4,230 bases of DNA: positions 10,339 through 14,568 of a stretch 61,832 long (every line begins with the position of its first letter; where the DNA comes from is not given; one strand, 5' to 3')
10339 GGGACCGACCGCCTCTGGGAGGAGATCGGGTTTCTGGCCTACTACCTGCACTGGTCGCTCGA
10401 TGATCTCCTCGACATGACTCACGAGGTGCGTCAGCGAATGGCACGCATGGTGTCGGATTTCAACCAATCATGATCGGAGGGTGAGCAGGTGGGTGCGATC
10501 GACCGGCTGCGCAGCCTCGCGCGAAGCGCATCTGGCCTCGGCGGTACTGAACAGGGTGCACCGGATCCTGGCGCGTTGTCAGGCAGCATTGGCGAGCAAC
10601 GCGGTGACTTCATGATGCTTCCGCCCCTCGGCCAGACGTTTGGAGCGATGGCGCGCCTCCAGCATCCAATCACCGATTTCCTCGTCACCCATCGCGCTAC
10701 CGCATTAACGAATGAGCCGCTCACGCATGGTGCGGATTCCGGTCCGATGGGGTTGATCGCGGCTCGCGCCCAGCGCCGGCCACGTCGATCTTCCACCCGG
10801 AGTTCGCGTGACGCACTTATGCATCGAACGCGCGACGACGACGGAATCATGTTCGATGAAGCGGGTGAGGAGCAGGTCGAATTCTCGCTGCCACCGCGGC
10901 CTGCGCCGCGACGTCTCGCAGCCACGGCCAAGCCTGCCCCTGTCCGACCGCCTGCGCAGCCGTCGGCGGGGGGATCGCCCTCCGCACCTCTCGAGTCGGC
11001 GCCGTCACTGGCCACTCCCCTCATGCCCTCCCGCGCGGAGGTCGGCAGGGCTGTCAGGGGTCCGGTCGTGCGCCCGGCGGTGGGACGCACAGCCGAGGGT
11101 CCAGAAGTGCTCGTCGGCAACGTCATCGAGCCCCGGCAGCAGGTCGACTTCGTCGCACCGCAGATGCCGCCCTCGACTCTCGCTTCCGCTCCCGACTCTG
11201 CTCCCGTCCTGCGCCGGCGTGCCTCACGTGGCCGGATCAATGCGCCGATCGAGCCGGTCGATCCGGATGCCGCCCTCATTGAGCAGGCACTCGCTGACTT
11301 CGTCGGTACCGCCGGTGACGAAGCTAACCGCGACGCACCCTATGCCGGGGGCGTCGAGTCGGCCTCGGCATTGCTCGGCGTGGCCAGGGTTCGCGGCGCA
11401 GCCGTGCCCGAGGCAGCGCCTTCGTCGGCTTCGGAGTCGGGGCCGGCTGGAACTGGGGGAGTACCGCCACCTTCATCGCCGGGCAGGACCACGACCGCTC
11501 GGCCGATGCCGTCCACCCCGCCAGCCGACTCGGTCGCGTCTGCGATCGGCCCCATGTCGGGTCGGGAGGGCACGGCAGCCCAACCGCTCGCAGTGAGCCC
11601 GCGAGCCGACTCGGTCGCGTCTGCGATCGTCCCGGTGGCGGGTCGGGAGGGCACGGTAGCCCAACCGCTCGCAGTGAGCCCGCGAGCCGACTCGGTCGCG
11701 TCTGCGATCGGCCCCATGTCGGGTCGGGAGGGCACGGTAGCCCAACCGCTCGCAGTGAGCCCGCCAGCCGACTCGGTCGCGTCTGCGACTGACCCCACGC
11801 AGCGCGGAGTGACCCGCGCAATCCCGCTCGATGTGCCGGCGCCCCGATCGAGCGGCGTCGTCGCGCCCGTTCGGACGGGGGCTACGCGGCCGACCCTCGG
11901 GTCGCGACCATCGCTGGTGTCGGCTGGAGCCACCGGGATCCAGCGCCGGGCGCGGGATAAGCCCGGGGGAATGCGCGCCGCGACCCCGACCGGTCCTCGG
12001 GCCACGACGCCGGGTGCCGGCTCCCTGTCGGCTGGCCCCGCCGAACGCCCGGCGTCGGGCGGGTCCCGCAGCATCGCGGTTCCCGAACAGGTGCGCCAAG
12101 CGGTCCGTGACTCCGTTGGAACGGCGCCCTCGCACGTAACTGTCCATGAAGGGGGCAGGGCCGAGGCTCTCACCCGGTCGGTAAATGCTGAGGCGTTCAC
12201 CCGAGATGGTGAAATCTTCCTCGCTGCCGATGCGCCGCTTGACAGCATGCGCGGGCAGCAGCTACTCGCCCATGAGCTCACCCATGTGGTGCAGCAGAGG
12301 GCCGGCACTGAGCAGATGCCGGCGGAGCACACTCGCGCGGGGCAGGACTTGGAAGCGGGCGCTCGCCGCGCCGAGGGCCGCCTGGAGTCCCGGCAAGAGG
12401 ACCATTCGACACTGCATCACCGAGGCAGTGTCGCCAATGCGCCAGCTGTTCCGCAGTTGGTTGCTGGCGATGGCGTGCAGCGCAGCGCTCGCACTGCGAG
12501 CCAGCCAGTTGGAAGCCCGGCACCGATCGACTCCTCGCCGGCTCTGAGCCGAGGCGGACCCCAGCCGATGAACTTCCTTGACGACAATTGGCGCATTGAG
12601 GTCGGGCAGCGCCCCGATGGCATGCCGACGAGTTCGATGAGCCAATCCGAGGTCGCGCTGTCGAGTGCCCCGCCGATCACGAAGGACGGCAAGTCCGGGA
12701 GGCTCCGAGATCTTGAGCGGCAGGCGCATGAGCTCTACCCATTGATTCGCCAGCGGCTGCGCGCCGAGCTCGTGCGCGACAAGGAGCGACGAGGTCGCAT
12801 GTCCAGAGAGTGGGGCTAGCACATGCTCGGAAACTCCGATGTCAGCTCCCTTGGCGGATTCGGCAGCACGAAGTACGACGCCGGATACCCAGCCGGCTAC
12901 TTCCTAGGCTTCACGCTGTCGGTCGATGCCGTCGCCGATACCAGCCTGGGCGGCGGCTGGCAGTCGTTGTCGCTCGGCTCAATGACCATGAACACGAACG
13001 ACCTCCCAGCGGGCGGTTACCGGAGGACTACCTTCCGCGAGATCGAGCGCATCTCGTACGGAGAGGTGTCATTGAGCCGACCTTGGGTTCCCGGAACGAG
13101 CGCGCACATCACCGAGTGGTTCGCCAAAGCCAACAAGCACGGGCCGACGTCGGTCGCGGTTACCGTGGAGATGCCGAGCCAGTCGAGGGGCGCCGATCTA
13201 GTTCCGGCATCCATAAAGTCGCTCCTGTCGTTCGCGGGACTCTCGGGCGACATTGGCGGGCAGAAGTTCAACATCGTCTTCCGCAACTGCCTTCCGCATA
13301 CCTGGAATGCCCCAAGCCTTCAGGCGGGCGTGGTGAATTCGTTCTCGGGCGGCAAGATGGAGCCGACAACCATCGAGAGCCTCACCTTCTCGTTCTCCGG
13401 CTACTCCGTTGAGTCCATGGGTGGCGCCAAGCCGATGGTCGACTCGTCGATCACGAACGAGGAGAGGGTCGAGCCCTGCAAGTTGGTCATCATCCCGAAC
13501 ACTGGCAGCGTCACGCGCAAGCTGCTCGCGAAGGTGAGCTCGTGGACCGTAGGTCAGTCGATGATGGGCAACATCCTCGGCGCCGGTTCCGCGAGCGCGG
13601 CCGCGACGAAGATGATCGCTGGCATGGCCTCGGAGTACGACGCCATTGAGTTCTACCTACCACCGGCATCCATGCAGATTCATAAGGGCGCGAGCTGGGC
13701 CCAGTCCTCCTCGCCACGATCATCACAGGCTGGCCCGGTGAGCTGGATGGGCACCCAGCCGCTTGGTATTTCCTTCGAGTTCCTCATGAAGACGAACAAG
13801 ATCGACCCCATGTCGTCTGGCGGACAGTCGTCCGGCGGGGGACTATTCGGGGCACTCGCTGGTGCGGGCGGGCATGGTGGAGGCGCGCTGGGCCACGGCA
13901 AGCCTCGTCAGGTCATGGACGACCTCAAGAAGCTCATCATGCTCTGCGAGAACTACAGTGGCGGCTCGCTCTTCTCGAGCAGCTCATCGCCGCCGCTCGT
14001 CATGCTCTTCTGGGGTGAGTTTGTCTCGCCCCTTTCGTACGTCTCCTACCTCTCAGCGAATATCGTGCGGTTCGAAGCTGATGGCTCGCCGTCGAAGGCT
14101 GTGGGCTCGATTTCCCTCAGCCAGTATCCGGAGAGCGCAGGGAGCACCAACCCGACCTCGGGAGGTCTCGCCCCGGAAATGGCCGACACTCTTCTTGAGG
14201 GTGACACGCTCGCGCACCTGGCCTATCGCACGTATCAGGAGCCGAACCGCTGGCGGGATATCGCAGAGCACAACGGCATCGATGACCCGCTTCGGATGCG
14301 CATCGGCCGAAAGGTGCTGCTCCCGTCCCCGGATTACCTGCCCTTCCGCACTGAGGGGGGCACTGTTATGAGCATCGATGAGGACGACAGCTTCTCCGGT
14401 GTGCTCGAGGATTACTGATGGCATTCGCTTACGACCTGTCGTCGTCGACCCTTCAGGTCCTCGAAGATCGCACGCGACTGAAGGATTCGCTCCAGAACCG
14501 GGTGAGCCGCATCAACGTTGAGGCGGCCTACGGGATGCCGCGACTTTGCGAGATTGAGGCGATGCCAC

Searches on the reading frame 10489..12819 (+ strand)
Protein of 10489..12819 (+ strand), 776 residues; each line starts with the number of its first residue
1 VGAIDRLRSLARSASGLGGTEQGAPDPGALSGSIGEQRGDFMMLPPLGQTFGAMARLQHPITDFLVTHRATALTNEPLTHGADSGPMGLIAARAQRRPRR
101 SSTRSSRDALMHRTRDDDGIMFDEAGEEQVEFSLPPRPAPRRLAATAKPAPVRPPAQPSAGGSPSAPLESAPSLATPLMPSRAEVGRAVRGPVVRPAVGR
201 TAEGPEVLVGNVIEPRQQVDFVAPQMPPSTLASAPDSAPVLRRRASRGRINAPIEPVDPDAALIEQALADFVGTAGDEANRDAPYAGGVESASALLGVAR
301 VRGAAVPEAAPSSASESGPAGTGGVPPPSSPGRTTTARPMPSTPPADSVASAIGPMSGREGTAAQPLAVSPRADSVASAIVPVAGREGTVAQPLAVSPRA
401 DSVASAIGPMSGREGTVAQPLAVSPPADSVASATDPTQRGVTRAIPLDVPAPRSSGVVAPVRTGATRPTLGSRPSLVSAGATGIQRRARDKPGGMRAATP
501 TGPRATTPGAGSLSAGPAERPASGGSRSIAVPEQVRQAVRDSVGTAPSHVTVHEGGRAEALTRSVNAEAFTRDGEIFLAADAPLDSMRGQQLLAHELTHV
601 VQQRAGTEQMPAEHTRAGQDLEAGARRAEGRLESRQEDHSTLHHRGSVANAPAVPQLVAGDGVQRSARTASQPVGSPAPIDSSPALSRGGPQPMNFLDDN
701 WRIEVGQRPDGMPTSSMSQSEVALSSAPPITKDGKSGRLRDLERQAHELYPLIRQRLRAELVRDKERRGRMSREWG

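Call 4: search_protein_families(library=pfam, proteins=[window:10489-12819:+], max_evalue=0.01)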
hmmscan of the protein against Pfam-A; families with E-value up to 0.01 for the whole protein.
window:10489-12819:+ (776 aa): 1 family
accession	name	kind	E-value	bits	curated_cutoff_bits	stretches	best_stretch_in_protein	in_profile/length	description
PF13699.11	eCIS_core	-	3.6e-20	72.4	22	1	531-606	2-78/79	eCIS core domain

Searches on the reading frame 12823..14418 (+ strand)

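Call 58: search_protein_families(library=pfam, proteins=[window:12823-14418:+], max_evalue=0.001)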
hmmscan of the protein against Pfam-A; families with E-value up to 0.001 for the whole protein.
window:12823-14418:+ (531 aa): 1 family
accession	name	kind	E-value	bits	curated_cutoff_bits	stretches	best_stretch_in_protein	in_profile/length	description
PF19266.4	CIS_tube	-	4.5e-06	26.9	27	1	274-438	22-153/158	Contractile injection system tube protein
